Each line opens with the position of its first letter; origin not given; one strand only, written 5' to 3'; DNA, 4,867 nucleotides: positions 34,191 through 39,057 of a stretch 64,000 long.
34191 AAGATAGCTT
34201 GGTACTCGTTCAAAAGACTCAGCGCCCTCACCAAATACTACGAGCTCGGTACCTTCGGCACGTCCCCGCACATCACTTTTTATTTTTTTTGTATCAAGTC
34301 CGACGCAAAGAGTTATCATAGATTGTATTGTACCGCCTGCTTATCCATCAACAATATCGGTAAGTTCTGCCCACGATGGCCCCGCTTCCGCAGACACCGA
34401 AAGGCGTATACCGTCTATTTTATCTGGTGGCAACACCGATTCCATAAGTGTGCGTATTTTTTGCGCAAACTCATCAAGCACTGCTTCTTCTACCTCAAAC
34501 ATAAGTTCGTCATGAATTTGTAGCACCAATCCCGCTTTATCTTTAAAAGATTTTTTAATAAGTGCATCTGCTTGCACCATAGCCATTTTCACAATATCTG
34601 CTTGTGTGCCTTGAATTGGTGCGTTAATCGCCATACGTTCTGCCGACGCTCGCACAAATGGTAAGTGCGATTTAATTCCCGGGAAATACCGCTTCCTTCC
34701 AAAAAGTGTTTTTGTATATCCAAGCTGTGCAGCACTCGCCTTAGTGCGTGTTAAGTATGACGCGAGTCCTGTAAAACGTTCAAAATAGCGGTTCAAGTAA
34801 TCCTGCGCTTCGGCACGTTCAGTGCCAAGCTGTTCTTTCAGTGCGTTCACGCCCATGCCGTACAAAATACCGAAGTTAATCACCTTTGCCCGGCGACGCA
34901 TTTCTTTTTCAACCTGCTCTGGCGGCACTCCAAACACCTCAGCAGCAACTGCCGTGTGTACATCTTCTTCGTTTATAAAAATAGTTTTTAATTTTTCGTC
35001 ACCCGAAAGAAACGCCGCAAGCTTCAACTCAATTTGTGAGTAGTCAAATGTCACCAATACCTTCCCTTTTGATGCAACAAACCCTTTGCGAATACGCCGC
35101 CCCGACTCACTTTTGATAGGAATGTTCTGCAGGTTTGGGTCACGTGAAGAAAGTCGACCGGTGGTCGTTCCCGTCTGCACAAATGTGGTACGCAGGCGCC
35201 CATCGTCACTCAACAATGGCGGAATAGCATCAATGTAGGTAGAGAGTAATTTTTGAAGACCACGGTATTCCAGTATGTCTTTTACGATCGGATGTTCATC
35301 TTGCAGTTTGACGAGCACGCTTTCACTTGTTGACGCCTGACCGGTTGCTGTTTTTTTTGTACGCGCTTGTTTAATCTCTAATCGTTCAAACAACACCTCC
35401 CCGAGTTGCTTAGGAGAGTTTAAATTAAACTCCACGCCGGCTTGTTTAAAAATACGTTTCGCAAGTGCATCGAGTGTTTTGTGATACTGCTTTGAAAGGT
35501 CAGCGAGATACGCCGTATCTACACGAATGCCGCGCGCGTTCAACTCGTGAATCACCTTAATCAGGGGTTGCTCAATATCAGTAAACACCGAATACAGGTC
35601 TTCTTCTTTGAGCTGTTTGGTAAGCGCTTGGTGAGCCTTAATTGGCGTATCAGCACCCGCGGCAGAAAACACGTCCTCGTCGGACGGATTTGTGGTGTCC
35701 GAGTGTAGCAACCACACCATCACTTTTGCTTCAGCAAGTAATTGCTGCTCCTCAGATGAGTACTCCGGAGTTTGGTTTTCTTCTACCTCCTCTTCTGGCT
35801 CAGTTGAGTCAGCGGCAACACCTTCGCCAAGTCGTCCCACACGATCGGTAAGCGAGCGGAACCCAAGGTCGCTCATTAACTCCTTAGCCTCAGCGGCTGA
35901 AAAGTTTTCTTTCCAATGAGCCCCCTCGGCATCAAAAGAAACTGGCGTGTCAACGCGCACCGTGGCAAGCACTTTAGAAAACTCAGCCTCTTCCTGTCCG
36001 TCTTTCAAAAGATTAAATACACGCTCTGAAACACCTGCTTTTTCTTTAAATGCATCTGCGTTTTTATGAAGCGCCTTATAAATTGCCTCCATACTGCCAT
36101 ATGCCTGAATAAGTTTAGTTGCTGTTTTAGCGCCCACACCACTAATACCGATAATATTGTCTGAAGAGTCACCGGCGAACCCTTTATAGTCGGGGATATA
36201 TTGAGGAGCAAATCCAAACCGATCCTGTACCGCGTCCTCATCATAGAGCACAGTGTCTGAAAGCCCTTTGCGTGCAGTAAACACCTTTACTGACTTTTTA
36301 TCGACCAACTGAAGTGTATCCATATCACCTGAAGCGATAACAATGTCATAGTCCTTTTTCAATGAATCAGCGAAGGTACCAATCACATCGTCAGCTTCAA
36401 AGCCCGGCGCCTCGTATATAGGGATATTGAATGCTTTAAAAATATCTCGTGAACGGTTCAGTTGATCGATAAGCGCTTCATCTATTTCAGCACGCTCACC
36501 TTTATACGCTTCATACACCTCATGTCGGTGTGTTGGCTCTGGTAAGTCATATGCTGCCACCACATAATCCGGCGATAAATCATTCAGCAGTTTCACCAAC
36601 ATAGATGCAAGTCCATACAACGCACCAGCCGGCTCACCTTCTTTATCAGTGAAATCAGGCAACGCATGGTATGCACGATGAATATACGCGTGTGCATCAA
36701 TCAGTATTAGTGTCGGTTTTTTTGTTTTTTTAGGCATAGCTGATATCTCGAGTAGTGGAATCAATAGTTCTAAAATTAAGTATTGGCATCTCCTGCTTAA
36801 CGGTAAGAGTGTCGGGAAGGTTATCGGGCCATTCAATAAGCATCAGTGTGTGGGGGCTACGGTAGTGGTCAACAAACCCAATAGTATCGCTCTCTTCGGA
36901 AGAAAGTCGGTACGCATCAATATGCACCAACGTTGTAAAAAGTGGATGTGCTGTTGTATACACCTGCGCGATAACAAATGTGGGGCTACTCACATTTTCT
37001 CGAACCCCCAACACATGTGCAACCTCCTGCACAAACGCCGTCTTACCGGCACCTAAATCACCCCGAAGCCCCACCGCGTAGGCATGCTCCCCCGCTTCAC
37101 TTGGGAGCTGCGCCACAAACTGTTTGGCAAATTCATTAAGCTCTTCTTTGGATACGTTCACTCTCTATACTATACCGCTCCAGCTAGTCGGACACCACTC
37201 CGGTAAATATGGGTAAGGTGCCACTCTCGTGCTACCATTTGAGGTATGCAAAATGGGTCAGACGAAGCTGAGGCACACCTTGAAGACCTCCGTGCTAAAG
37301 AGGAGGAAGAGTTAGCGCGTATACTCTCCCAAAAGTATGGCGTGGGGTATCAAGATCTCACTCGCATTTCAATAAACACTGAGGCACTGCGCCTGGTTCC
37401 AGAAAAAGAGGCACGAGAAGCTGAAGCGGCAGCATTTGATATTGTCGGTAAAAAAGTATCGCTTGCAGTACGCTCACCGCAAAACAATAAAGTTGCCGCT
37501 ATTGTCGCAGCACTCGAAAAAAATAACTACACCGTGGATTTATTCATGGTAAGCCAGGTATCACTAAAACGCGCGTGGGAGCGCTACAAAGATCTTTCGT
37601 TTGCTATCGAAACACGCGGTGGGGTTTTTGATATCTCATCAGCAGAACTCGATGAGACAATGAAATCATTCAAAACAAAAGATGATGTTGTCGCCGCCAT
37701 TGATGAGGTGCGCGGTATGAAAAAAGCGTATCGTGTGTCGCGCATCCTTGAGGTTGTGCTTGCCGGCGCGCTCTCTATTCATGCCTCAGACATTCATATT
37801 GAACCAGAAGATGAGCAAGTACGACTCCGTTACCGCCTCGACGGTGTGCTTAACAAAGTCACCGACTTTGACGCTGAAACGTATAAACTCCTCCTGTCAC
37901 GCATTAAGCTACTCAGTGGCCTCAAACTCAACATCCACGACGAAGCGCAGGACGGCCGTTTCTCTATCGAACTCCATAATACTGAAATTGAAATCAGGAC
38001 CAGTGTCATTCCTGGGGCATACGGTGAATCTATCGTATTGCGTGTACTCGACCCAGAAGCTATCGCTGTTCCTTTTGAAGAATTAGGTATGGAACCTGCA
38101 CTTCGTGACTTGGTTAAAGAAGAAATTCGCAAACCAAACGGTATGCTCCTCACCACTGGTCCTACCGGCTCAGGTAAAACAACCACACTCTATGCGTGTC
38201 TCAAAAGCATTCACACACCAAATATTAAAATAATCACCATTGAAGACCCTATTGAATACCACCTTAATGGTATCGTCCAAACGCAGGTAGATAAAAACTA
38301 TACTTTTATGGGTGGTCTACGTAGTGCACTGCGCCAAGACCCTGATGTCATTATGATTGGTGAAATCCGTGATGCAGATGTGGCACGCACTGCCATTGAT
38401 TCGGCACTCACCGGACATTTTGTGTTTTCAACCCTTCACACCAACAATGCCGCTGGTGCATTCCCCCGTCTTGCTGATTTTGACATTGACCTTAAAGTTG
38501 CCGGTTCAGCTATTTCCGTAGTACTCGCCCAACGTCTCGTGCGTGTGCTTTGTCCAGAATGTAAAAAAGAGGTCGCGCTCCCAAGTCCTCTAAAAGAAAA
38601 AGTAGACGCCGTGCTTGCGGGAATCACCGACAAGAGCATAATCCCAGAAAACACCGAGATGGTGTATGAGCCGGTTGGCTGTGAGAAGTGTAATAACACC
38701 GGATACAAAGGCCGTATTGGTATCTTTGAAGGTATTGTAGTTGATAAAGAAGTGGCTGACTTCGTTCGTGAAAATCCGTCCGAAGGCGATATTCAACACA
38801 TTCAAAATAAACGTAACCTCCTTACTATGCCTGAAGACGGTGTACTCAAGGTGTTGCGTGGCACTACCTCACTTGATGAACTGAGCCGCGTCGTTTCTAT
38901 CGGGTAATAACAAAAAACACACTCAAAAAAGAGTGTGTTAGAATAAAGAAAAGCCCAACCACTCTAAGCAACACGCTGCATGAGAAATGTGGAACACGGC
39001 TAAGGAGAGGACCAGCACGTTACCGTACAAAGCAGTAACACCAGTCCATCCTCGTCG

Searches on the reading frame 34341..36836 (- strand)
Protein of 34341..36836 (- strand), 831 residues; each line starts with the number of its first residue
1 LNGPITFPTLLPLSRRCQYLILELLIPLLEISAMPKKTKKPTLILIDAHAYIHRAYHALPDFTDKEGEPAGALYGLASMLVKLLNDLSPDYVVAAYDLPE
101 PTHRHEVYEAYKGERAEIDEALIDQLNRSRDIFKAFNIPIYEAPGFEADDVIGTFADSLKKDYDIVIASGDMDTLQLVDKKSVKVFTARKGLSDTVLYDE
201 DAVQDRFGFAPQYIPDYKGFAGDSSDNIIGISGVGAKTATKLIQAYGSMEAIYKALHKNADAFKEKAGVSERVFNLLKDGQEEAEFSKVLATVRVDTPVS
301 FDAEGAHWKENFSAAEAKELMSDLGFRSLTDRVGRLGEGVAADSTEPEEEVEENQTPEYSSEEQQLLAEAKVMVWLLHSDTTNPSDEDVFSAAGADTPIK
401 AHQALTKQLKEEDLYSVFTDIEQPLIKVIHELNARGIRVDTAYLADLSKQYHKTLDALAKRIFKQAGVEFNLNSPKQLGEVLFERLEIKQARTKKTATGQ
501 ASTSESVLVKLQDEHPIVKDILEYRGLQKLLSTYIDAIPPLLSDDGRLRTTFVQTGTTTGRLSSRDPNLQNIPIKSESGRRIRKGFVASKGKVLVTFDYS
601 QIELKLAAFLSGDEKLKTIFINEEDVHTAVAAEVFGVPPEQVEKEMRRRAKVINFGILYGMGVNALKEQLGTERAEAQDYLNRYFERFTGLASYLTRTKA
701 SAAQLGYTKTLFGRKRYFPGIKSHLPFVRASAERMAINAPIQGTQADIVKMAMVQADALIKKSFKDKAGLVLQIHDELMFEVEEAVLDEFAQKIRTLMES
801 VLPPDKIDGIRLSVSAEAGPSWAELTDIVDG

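Call 19: search_protein_families(library=pfam, proteins=[window:34341-36836:-], max_evalue=0.01)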
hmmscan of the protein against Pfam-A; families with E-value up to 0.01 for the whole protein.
window:34341-36836:- (831 aa): 5 families
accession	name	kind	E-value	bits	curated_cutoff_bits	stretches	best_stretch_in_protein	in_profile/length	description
PF00476.26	DNA_pol_A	-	9.9e-141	469.5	34.3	1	442-824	2-381/381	DNA polymerase family A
PF02739.22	5_3_exonuc_N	-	1.7e-47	161.6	34.3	1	42-208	1-164/164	5'-3' exonuclease, N-terminal resolvase-like domain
PF01367.25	5_3_exonuc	-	2.9e-23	82.6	40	1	210-310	2-93/97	5'-3' exonuclease, C-terminal SAM fold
PF14520.12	HHH_5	-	0.00019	22.2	27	1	228-272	4-46/57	Helix-hairpin-helix domain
PF12826.13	HHH_2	-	0.0015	19.1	27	1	230-256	7-33/64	Helix-hairpin-helix motif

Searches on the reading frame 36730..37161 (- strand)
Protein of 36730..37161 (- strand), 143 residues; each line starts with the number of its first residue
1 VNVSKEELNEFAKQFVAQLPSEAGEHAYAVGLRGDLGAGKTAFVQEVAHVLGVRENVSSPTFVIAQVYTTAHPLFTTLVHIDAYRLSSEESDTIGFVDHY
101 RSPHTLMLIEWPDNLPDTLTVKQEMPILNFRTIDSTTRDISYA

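Call 19: search_protein_families(library=pfam, proteins=[window:36730-37161:-], max_evalue=0.01)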
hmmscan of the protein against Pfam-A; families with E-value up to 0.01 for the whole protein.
window:36730-37161:- (143 aa): 1 family
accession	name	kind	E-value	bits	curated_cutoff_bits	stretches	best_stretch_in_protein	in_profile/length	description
PF02367.23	TsaE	-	4.5e-29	101.4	26.6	1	4-125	3-114/128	Threonylcarbamoyl adenosine biosynthesis protein TsaE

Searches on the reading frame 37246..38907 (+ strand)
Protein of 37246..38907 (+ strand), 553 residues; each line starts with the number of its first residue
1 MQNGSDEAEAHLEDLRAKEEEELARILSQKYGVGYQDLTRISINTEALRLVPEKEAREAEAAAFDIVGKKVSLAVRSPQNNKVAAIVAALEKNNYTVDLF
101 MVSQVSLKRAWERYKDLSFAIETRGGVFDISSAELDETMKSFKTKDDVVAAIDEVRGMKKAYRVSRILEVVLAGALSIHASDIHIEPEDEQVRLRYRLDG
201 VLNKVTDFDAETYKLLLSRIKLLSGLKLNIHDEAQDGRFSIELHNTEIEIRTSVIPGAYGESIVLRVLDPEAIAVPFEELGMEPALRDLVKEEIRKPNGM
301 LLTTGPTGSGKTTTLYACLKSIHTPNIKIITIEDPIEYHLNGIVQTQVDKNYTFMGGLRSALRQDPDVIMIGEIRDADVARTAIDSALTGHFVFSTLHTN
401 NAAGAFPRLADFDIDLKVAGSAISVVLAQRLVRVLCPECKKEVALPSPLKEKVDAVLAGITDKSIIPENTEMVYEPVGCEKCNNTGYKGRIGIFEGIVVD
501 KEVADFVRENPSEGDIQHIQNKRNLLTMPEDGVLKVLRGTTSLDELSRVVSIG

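Call 21: find_encoding_contigs(protein=window:37246-38907:+, flank=10000, max_places=6)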
Protein window:37246-38907:+ (553 aa): no gene with exactly this product is on record in the collection.
